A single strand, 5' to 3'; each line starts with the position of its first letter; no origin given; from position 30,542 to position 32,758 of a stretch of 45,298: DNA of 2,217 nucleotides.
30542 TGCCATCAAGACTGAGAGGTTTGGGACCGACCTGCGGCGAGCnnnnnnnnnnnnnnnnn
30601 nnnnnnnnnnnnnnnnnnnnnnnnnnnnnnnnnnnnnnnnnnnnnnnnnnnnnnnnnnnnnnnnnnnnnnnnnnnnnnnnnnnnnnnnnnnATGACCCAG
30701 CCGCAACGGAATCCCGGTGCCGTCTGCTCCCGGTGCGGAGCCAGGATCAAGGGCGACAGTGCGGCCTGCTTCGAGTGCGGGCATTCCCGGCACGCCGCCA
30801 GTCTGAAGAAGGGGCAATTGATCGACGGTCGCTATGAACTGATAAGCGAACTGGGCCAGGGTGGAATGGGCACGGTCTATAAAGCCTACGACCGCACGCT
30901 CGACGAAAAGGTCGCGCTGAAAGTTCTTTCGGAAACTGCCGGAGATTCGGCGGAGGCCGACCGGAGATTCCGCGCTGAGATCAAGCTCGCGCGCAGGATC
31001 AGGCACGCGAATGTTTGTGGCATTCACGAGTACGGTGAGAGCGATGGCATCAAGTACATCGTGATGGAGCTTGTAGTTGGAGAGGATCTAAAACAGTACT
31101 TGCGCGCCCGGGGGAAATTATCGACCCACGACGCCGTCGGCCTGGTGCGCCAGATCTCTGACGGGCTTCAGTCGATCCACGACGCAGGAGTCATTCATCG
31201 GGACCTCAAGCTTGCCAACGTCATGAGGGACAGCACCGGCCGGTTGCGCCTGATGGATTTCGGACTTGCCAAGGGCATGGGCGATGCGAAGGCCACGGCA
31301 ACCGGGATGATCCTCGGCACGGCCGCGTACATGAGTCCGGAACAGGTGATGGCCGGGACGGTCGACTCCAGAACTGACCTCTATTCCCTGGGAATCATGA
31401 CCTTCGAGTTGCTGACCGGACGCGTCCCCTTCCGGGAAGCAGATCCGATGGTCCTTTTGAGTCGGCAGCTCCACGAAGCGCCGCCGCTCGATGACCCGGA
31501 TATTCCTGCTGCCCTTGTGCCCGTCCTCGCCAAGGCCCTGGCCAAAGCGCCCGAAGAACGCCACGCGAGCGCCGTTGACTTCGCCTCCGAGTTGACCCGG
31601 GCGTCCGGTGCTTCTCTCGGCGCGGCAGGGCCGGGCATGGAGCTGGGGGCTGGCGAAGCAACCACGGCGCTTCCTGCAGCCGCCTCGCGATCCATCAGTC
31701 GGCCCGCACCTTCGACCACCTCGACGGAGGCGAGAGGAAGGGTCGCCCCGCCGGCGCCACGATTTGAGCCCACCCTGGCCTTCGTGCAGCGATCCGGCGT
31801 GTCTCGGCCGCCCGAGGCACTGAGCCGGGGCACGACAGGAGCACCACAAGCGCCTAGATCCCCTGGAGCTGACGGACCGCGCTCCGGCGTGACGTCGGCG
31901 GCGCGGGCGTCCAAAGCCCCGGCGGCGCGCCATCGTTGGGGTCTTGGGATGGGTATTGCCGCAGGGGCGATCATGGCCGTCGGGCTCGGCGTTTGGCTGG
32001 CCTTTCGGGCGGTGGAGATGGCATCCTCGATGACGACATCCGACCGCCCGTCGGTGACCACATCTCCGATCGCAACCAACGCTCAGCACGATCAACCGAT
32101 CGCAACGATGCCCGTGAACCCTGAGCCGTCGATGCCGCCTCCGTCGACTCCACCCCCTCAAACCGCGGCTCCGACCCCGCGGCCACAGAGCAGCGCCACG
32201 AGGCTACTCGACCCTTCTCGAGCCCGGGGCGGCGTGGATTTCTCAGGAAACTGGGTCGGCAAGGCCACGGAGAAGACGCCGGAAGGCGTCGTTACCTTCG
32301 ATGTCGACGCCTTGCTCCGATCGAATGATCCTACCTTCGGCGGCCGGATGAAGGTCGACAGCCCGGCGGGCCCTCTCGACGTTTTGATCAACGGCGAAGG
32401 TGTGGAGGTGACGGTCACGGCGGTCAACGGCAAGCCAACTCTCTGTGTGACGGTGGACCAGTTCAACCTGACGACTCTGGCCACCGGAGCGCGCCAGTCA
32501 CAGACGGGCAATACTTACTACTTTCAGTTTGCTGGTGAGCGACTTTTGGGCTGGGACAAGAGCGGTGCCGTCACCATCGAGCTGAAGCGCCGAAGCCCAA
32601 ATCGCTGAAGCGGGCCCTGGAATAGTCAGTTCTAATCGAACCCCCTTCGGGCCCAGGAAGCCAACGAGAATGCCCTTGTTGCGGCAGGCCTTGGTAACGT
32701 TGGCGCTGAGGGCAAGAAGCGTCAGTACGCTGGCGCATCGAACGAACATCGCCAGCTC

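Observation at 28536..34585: Rhomboid protease, divergent zinc-ribbon Ser/Thr kinase and convergent secreted metallopeptidase: candidate proteolysis-coupled signalling module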

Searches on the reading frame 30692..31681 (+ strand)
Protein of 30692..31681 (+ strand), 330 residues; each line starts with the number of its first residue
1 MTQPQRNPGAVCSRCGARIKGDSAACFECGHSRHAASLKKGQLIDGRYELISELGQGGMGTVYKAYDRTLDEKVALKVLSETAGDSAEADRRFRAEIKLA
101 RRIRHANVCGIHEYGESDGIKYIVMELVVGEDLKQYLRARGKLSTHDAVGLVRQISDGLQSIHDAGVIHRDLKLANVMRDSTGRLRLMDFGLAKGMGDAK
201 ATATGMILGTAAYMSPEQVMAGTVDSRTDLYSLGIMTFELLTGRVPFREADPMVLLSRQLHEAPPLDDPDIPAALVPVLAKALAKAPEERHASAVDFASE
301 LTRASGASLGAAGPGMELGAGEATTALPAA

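Call 60: find_related_loci(query=window:30692-31681:+, collection=metagenome_contigs, flank=6000)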
Query window:30692-31681:+ (330 aa) in metagenome_contigs; peptide patterns used: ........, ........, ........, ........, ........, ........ (x = any residue, [..] = any of these).
600 stretches matched a pattern (row limit reached: there are more); 565 encode a relative of the query (tblastn E <= 1e-3); the best 80 are kept; 80 distinct loci.
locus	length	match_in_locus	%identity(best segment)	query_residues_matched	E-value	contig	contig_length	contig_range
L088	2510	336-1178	49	10-287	3e-87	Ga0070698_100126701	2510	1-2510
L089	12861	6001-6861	46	12-297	6e-80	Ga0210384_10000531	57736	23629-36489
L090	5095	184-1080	43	12-303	1e-77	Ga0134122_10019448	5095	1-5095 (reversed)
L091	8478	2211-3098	43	12-302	6e-73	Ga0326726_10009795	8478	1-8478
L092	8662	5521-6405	43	12-301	2e-72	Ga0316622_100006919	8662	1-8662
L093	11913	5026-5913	43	12-302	3e-72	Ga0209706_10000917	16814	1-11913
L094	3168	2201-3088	42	12-302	3e-71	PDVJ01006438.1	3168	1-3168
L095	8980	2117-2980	43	12-294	5e-70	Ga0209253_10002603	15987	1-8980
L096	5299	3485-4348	43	12-294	5e-70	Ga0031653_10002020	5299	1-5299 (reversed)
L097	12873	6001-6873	43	12-301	2e-69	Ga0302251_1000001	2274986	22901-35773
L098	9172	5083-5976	43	12-303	2e-68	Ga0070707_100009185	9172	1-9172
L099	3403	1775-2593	43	37-306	3e-68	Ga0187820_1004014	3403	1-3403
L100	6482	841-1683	42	38-314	5e-68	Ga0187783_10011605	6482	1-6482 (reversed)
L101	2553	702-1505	46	37-304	4e-69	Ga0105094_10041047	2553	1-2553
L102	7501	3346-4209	42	12-294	2e-67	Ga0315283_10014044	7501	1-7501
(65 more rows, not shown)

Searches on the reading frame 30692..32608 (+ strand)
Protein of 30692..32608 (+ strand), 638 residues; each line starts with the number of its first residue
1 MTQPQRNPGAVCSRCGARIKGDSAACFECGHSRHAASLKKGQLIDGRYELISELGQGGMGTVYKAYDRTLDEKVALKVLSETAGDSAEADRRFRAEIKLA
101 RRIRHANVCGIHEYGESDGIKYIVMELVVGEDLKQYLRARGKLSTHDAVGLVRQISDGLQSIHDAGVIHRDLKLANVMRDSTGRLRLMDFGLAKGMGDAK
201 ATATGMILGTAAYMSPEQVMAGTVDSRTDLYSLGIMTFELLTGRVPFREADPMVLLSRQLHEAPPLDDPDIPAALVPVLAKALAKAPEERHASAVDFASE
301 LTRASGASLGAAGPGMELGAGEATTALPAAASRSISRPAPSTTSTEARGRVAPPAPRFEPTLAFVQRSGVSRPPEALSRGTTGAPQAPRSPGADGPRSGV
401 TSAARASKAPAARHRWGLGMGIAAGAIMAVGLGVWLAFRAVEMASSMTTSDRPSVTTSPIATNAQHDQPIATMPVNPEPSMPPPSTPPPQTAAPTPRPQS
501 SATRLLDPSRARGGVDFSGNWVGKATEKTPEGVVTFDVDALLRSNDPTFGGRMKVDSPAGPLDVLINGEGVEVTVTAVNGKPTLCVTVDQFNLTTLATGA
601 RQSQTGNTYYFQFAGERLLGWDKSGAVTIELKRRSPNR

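Call 3: search_protein_families(library=pfam, proteins=[window:30692-32608:+], max_evalue=0.1)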
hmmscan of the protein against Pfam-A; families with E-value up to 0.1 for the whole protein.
window:30692-32608:+ (638 aa): 9 families
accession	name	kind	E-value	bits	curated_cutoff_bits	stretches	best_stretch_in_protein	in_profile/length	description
PF00069.31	Pkinase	-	1.6e-51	175.7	31.7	1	48-290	1-251/263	Protein kinase domain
PF07714.23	PK_Tyr_Ser-Thr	-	1.1e-37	130.2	23.1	1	50-291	3-249/258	Protein tyrosine and serine/threonine kinase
PF03109.22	ABC1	-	3.7e-05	23.4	22.9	1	121-197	143-218/244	ABC1 atypical kinase-like domain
PF17667.7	Pkinase_fungal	-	0.00051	19.3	24.1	1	157-231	297-377/387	Fungal protein kinase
PF01636.29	APH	-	0.011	15.9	23.2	0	165-193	168-197/239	Phosphotransferase enzyme family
PF17120.11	zf-RING_16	-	0.018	15.1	27.4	1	10-38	5-33/57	RING/Ubox like zinc-binding domain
PF13240.11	Zn_Ribbon_1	-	0.019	15.2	25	1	12-31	2-21/23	zinc-ribbon domain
PF13248.11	Zn_ribbon_3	-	0.055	13.4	27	1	11-31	4-24/26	zinc-ribbon domain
PF12773.13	DZR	-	0.061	13.9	27.3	0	12-31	1-20/45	Double zinc ribbon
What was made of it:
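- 30692..32608 (+): Single-pass Hanks-type Ser/Thr kinase, 638 aa, N-in/C-out. Pkinase at 175.7 bits (call 3).
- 30725..30778 (+): Cytoplasmic CxxC-x10-CxxC zinc ribbon, aa 12-29. The Pfam zinc-ribbon matches are below threshold (call 3).
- On Hanks-type (eukaryotic-like) Ser/Thr protein kinase, PF00069: 175.7 bits against a cut-off of 31.7 (call 3).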

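Call 4: search_protein_families(library=ncbifam, proteins=[window:30692-32608:+], max_evalue=0.1)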
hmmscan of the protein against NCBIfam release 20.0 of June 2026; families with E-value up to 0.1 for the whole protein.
window:30692-32608:+ (638 aa): 23 families
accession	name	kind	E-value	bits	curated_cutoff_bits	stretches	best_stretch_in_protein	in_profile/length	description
NF033483.0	PknB_PASTA_kin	equivalog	4.1e-88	296.8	450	1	41-384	2-308/563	Stk1 family PASTA domain-containing Ser/Thr kinase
NF052427.1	StpK7MSMEG_1200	equivalog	5.7e-56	190.2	900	1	46-311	7-275/601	serine/threonine protein kinase StpK7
NF047741.1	antiphage_MADS6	equivalog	1.8e-51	175.4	460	2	144-307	297-463/612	methylation-associated defense system protein kinase MAD6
TIGR03903.1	TOMM_kin_cyc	equivalog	4.6e-39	134.1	705.75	1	72-332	4-274/1267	TOMM system kinase/cyclase fusion protein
NF009651.0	PRK13184.1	equivalog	1.5e-33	115.8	839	1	46-301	2-287/932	serine/threonine-protein kinase PknD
NF038150.1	lanthi_synth_IV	equivalog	1.3e-32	113.1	650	1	39-317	182-460/851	class IV lanthionine synthetase LanL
NF053615.1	SerThrKinAfsKStmc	equivalog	2.5e-30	105.8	1300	1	46-483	13-419/809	protein serine/threonine kinase AfsK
NF033442.0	BREX_PglW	equivalog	1.6e-19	69.2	990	2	39-194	505-661/1391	BREX system serine/threonine kinase PglW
NF038151.1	lanthi_synth_III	equivalog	1.4e-17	63.4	575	1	35-253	209-435/833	class III lanthionine synthetase LanKC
NF058632.1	SerThrKinPrkT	equivalog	1.6e-12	47.1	280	1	36-194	6-166/322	serine/threonine protein kinase PrkT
TIGR03724.2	arch_bud32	equivalog_domain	1e-10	41.4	125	1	90-207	37-145/193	KEOPS complex kinase/ATPase Bud32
NF011464.0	PRK14879.1-7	equivalog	2.8e-09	37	246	1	94-195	49-151/221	Kae1-associated kinase Bud32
NF007174.0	PRK09605.1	equivalog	3.6e-09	35.6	447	1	90-212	380-492/535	bifunctional N(6)-L-threonylcarbamoyladenine synthase/serine/threonine protein kinase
NF011463.0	PRK14879.1-4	equivalog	8.1e-09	35.2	188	1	89-194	61-161/237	Kae1-associated kinase Bud32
NF043056.1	T4SS_LegK1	equivalog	7.7e-08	31.4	550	1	84-234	116-277/516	Dot/Icm T4SS effector kinase LegK1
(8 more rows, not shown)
